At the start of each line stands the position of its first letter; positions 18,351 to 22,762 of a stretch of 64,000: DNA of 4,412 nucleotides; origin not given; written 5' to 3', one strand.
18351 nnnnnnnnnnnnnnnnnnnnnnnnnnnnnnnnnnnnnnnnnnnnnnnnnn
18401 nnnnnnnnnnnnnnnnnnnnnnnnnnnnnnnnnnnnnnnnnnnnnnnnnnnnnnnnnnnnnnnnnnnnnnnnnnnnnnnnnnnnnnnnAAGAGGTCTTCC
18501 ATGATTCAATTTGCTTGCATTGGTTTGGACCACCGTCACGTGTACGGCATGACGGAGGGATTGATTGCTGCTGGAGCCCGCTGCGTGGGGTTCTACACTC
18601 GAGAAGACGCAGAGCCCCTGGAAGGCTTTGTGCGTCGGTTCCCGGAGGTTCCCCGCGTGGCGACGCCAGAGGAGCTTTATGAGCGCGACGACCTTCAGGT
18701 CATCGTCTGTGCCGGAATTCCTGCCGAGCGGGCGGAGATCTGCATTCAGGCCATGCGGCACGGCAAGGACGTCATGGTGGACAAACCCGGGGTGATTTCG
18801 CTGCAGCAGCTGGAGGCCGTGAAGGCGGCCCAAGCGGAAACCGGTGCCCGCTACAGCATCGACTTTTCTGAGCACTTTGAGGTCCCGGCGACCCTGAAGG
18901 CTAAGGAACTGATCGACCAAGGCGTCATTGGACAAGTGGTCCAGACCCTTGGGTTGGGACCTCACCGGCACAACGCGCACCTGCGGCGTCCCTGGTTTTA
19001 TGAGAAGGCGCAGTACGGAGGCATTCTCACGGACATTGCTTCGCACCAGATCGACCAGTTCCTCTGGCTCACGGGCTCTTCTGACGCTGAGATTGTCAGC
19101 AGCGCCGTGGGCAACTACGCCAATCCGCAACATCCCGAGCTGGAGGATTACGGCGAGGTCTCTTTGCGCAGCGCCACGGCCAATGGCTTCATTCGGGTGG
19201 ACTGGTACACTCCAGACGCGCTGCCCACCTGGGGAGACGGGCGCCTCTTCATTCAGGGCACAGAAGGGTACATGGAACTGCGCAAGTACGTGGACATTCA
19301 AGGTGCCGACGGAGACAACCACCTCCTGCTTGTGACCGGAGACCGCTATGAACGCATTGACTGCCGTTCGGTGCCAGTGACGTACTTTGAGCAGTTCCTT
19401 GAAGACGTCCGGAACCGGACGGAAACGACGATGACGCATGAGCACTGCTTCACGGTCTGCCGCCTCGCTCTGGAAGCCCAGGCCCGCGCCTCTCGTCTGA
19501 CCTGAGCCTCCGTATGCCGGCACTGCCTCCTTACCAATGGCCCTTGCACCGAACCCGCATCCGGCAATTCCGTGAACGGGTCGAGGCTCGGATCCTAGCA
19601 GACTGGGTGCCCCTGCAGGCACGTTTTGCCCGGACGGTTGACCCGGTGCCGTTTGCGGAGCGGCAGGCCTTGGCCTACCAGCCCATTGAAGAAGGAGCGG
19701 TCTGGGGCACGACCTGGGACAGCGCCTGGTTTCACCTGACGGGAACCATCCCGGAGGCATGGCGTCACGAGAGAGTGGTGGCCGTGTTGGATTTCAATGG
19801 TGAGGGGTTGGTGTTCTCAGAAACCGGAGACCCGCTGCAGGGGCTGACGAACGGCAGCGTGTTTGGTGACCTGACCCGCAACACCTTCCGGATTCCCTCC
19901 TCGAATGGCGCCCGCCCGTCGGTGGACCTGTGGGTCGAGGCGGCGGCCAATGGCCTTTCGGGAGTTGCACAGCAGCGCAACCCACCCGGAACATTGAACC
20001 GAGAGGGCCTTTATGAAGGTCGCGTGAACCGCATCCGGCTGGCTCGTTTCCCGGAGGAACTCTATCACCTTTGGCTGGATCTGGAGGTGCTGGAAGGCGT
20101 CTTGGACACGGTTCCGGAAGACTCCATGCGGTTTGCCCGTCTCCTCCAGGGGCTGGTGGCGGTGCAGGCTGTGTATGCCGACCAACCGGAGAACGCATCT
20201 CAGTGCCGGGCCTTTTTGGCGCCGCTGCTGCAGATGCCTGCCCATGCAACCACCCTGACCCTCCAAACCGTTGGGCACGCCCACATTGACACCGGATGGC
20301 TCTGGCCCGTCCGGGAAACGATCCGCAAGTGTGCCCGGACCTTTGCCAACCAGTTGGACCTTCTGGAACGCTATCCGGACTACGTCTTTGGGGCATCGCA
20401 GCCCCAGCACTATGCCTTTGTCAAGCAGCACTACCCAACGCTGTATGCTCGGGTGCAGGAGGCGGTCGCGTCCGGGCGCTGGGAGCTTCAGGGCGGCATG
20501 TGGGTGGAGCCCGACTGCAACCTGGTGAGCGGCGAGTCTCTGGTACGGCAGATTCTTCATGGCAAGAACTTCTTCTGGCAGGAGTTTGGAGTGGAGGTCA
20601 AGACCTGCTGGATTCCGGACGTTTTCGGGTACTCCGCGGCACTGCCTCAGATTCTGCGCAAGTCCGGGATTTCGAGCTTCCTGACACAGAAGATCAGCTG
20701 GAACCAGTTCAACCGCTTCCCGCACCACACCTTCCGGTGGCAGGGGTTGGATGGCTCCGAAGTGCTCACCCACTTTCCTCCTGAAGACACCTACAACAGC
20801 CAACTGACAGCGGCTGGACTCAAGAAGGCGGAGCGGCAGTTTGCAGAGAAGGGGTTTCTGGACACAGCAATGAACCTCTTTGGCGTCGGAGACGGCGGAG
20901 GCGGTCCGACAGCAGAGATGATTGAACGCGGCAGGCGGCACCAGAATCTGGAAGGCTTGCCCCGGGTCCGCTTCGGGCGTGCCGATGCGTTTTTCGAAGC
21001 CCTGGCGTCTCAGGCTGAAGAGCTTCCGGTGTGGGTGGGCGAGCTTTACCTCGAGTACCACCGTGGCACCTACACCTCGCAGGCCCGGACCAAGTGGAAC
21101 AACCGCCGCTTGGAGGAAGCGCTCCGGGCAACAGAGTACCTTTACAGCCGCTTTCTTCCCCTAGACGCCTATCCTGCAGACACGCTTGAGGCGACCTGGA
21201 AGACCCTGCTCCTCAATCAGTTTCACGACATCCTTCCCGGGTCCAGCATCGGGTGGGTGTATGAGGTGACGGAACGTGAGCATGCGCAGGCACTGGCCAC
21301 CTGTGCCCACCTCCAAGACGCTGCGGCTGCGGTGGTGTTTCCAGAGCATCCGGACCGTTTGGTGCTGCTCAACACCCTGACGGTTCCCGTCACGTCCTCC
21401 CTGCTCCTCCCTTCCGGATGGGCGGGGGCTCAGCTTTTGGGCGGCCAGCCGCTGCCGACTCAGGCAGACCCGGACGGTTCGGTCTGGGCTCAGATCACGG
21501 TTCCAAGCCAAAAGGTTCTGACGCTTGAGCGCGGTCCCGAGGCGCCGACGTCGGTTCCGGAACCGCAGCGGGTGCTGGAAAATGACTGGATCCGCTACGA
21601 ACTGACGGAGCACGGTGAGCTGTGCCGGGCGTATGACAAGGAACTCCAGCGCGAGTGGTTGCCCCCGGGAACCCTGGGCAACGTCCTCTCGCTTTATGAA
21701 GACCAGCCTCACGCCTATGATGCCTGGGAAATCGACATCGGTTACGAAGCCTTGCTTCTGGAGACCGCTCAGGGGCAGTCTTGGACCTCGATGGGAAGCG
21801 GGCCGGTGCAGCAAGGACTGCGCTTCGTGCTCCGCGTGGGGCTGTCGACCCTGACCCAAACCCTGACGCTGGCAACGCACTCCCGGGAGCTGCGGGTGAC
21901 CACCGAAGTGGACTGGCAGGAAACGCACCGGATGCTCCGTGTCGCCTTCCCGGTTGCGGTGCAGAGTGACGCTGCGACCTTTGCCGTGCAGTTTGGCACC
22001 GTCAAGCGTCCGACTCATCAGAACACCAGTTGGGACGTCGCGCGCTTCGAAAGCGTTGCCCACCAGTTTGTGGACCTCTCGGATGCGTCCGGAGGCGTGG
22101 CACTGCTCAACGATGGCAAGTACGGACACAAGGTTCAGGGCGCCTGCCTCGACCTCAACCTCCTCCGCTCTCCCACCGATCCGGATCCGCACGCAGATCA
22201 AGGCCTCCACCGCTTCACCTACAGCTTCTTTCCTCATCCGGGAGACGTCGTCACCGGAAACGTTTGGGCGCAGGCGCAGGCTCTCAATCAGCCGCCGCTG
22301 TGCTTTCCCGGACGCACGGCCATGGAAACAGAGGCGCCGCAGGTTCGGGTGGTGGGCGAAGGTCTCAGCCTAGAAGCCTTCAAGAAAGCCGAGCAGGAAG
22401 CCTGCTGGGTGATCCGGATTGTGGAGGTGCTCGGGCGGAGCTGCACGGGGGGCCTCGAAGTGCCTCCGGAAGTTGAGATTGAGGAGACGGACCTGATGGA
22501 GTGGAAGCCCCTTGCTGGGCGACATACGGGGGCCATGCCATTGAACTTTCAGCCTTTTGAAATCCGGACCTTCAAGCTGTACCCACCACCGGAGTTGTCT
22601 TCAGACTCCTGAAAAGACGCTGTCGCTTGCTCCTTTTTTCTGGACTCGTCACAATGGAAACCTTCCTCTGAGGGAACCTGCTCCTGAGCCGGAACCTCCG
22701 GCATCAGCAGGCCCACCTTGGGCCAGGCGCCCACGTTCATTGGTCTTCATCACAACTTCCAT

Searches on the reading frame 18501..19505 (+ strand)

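Call 18: search_protein_families(library=pfam, proteins=[window:18501-19505:+], max_evalue=0.001)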
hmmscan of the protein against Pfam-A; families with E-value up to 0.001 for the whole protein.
window:18501-19505:+ (334 aa): 4 families
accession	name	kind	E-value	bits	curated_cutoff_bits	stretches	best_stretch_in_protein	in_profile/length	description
PF22725.1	GFO_IDH_MocA_C3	-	6.5e-19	68.6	27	1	132-258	2-123/124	GFO/IDH/MocA C-terminal domain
PF02894.22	GFO_IDH_MocA_C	-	9.4e-13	48.9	22.9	1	135-289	1-152/218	Oxidoreductase family, C-terminal alpha/beta domain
PF01408.29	GFO_IDH_MocA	-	1.9e-08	35.5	24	1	43-121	42-119/120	Oxidoreductase family, NAD-binding Rossmann fold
PF22685.1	Gal80p_C-like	-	6e-05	23.7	29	1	129-207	1-83/152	Gal80p, C-terminal domain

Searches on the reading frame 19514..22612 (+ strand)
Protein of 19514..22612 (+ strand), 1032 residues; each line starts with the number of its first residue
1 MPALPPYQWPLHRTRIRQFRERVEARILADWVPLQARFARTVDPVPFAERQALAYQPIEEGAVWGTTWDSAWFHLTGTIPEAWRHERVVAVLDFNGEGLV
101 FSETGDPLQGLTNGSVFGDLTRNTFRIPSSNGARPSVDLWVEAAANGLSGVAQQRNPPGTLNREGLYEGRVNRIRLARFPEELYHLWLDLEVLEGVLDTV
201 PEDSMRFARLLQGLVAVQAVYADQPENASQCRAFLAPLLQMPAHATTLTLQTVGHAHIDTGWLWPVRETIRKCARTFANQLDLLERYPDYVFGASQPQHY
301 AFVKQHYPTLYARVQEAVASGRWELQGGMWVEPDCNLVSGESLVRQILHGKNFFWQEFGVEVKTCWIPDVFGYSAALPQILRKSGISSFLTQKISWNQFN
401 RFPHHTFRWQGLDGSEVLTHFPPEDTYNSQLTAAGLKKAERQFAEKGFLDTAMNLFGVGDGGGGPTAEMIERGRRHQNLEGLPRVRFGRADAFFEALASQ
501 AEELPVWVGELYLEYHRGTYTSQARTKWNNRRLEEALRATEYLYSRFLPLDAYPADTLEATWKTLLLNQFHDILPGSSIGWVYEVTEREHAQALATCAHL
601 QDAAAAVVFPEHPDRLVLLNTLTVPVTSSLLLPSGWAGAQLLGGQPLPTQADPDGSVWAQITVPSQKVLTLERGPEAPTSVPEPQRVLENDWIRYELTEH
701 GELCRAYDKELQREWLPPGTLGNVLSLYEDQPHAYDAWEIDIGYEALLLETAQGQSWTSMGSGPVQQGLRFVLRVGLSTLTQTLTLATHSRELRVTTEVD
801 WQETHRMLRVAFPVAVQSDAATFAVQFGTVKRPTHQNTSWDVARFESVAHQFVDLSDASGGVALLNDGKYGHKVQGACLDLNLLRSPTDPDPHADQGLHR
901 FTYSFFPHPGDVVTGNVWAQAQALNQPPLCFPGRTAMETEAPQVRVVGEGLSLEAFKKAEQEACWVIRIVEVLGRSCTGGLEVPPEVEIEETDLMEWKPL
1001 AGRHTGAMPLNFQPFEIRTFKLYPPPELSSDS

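Call 18: search_protein_families(library=pfam, proteins=[window:19514-22612:+], max_evalue=0.001)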
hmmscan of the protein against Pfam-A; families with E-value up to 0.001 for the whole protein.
window:19514-22612:+ (1032 aa): 6 families
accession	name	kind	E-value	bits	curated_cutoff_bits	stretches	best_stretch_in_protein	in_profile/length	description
PF01074.27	Glyco_hydro_38N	-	3.1e-95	319.1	25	1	251-507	3-269/270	Glycosyl hydrolases family 38 N-terminal domain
PF07748.19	Glyco_hydro_38C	-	1.7e-59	201.9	25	1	688-893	1-206/206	Glycosyl hydrolases family 38 C-terminal domain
PF09261.16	Alpha-mann_mid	-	3.7e-27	94.7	31.1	1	514-606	1-94/96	Alpha mannosidase middle domain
PF22907.2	Ams1-like_1st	-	4.1e-11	43.3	27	1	45-153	19-123/145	Alpha-mannosidase, jelly roll domain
PF17677.7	Glyco_hydro38C2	-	4e-08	33.7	22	1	951-1020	2-72/72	Glycosyl hydrolases family 38 C-terminal beta sandwich domain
PF03065.20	Glyco_hydro_57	-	0.00046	20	21.2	1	307-393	87-173/291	Glycosyl hydrolase family 57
